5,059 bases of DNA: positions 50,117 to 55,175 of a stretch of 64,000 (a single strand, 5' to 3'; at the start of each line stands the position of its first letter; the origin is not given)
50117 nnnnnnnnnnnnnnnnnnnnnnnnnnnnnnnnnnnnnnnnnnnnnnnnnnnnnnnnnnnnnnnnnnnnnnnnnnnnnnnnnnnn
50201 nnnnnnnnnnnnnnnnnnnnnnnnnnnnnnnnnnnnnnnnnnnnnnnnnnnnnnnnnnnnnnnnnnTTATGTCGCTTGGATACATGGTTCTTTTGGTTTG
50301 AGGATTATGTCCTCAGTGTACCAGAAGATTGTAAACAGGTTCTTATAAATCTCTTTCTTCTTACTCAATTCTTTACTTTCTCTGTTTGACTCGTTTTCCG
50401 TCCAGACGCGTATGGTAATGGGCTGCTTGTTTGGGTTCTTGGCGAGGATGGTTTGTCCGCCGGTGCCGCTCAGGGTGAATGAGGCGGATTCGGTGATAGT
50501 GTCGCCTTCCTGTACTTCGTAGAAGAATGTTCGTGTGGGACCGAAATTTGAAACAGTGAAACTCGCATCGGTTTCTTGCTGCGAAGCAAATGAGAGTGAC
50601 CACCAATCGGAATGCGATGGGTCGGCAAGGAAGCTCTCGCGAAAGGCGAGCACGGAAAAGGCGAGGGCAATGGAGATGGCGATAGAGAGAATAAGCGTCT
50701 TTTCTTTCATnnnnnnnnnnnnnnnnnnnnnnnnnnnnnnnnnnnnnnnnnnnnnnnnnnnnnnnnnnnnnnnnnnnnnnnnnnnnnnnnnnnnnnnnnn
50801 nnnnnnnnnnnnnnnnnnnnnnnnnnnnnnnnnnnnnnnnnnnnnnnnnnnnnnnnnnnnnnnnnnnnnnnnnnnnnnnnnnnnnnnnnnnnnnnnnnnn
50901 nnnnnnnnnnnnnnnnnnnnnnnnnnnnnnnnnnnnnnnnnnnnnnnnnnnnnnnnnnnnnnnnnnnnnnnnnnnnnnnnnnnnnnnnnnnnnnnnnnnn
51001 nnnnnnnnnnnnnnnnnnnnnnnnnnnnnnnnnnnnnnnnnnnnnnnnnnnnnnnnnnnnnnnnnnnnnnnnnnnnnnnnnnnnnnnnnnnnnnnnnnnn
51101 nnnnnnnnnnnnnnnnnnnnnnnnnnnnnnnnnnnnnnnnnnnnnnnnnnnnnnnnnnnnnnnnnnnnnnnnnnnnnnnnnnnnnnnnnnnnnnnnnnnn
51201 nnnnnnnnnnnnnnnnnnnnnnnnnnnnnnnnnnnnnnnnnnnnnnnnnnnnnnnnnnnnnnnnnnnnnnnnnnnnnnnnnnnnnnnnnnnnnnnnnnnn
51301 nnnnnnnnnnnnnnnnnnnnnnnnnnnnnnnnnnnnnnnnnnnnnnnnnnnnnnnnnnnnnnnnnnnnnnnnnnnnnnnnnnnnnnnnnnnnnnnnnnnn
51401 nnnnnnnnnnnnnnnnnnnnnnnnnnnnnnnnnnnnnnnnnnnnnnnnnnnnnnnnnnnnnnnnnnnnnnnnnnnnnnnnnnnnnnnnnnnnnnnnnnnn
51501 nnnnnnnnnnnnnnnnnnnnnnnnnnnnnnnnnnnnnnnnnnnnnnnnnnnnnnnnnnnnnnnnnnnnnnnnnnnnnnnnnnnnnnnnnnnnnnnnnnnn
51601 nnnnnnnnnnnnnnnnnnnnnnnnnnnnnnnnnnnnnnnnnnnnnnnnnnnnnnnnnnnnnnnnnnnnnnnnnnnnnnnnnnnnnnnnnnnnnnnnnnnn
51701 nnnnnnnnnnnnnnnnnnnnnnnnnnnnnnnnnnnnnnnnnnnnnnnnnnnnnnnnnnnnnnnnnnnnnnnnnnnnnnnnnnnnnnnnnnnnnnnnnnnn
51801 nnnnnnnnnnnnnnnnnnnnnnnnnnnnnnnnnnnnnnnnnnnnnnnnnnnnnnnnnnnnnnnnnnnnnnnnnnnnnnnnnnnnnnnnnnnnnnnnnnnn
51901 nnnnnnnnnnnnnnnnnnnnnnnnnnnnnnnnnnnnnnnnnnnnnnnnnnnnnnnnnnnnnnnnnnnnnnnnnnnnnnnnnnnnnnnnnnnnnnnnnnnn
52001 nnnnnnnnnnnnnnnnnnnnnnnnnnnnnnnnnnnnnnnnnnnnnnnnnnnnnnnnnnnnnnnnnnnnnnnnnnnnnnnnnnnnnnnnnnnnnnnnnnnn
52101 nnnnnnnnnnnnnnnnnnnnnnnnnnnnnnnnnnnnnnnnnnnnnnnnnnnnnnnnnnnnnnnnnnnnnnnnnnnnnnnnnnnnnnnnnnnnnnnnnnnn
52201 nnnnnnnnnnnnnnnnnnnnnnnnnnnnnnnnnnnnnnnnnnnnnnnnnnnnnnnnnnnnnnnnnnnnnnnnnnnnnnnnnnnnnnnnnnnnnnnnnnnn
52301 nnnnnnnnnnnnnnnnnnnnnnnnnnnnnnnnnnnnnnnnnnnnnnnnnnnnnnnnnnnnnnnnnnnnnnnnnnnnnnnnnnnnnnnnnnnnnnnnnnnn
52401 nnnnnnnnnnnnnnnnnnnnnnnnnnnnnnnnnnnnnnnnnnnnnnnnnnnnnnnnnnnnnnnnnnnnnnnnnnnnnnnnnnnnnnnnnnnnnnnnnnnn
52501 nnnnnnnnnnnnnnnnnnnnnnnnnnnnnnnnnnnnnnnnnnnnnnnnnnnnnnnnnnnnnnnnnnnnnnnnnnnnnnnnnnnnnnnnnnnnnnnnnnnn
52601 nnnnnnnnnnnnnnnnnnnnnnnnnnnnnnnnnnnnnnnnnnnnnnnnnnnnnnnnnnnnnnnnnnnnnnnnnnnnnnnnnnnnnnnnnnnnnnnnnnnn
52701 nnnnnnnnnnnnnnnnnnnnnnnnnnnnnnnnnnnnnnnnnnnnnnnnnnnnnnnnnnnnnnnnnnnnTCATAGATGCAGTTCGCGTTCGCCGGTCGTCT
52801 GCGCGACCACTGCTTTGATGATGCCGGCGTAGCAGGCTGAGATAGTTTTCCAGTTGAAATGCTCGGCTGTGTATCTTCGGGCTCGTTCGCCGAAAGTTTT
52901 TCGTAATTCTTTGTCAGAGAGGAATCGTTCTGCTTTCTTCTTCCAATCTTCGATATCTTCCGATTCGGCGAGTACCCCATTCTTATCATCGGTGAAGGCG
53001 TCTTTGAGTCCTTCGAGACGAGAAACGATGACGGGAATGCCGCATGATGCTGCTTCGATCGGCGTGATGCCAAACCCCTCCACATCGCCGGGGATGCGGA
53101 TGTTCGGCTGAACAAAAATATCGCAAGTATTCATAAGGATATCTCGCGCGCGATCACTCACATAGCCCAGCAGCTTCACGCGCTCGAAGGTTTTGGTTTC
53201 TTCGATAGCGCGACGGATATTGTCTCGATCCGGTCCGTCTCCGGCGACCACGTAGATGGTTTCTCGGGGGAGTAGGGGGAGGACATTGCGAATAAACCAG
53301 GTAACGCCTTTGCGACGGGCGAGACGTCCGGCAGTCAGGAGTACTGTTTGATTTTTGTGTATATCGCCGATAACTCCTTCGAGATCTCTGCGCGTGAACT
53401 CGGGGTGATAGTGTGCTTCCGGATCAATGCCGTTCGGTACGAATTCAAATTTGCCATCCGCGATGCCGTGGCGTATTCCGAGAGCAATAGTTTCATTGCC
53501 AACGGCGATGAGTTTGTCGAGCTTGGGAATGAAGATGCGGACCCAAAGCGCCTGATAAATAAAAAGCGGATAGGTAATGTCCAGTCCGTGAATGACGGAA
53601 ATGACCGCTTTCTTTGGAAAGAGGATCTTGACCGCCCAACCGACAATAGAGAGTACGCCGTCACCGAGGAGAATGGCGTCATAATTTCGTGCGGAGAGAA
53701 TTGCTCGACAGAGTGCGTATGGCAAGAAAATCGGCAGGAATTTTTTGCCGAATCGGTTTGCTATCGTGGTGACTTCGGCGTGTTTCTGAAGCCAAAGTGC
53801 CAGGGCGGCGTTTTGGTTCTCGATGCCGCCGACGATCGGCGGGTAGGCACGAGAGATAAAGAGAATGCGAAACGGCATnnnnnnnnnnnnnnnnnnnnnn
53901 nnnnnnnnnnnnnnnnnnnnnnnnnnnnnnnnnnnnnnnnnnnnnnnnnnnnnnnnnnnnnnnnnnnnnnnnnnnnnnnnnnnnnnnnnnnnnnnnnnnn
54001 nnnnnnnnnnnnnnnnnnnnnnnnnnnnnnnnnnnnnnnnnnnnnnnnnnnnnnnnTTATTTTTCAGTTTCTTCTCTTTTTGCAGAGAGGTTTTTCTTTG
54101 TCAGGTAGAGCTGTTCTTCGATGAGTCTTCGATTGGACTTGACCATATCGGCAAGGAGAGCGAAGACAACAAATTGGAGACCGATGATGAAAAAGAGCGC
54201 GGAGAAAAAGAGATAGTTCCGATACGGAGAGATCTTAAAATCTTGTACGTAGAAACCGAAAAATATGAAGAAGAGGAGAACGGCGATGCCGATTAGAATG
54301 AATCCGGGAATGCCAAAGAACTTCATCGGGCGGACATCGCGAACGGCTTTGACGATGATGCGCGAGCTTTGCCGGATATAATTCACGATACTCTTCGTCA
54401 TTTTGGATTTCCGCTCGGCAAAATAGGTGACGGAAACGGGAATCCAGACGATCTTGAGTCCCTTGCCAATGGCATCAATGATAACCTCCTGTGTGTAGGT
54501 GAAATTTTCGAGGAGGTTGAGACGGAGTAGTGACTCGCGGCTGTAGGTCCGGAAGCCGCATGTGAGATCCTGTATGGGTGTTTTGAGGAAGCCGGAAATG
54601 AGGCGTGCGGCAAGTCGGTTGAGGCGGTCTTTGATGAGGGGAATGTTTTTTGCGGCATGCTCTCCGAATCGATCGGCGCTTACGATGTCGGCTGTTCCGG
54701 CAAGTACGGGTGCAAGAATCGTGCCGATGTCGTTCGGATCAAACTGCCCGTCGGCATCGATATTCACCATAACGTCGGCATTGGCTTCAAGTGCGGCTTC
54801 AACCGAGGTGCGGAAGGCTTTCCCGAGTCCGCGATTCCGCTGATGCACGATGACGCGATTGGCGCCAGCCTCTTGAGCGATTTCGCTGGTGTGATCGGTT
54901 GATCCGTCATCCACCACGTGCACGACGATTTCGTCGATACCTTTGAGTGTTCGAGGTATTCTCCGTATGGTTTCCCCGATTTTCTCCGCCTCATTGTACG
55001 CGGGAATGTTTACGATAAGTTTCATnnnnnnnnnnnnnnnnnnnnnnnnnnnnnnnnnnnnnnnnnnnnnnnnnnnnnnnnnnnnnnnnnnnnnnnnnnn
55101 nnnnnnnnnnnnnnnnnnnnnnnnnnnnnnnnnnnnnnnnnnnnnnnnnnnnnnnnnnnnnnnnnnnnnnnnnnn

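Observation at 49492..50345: Structurally complete IS5-family element (perfect 18-bp TIRs, TTA target duplication) whose transposase is broken twice, both times at poly-A homopolymers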

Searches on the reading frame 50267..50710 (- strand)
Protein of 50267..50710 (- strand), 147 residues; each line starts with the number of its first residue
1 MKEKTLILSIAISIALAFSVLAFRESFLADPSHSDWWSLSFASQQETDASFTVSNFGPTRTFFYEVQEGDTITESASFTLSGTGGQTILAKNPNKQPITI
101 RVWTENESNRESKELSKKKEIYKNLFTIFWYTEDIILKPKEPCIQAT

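Call 83: search_protein_families(library=pfam, proteins=[window:50267-50710:-], max_evalue=0.001)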
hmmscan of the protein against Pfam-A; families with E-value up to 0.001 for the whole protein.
window:50267-50710:- (147 aa): 0 families

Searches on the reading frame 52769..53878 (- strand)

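Call 83: search_protein_families(library=pfam, proteins=[window:52769-53878:-], max_evalue=0.001)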
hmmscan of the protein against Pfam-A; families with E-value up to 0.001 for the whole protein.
window:52769-53878:- (369 aa): 5 families
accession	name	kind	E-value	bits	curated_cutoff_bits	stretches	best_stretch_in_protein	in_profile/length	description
PF00534.26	Glycos_transf_1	-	6.4e-36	123.9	26.4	1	173-335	11-171/172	Glycosyl transferases group 1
PF13692.12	Glyco_trans_1_4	-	4.3e-27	95.5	27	1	178-322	2-142/142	Glycosyl transferases group 1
PF13524.12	Glyco_trans_1_2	-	2.3e-11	44.3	25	1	270-344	64-136/144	Glycosyl transferase-like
PF20706.3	GT4-conflict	-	7.6e-11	42.1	26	1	174-345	194-380/385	Family 4 Glycosyltransferase in conflict systems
PF13439.12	Glyco_transf_4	-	1.7e-09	38.4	28.5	1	36-154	43-169/170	Glycosyltransferase Family 4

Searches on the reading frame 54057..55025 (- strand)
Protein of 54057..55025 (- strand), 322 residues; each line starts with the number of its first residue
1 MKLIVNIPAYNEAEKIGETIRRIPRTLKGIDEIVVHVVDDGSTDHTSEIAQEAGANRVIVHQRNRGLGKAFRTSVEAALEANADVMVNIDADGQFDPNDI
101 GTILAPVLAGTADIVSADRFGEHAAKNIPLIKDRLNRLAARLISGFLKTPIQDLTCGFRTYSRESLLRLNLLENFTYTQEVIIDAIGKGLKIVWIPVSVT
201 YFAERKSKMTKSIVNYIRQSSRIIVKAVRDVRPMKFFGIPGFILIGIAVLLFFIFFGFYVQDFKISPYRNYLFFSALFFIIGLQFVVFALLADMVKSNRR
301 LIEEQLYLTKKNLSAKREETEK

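Call 83: search_protein_families(library=pfam, proteins=[window:54057-55025:-], max_evalue=0.001)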
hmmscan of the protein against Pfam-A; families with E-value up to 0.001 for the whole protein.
window:54057-55025:- (322 aa): 2 families
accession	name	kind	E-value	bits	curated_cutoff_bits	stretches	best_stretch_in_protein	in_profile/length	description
PF00535.33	Glycos_transf_2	-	6.9e-24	85.1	23.3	1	6-166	3-164/168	Glycosyl transferase family 2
PF13641.12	Glyco_tranf_2_3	-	4.1e-06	27.4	27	1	5-115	5-119/230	Glycosyltransferase like family 2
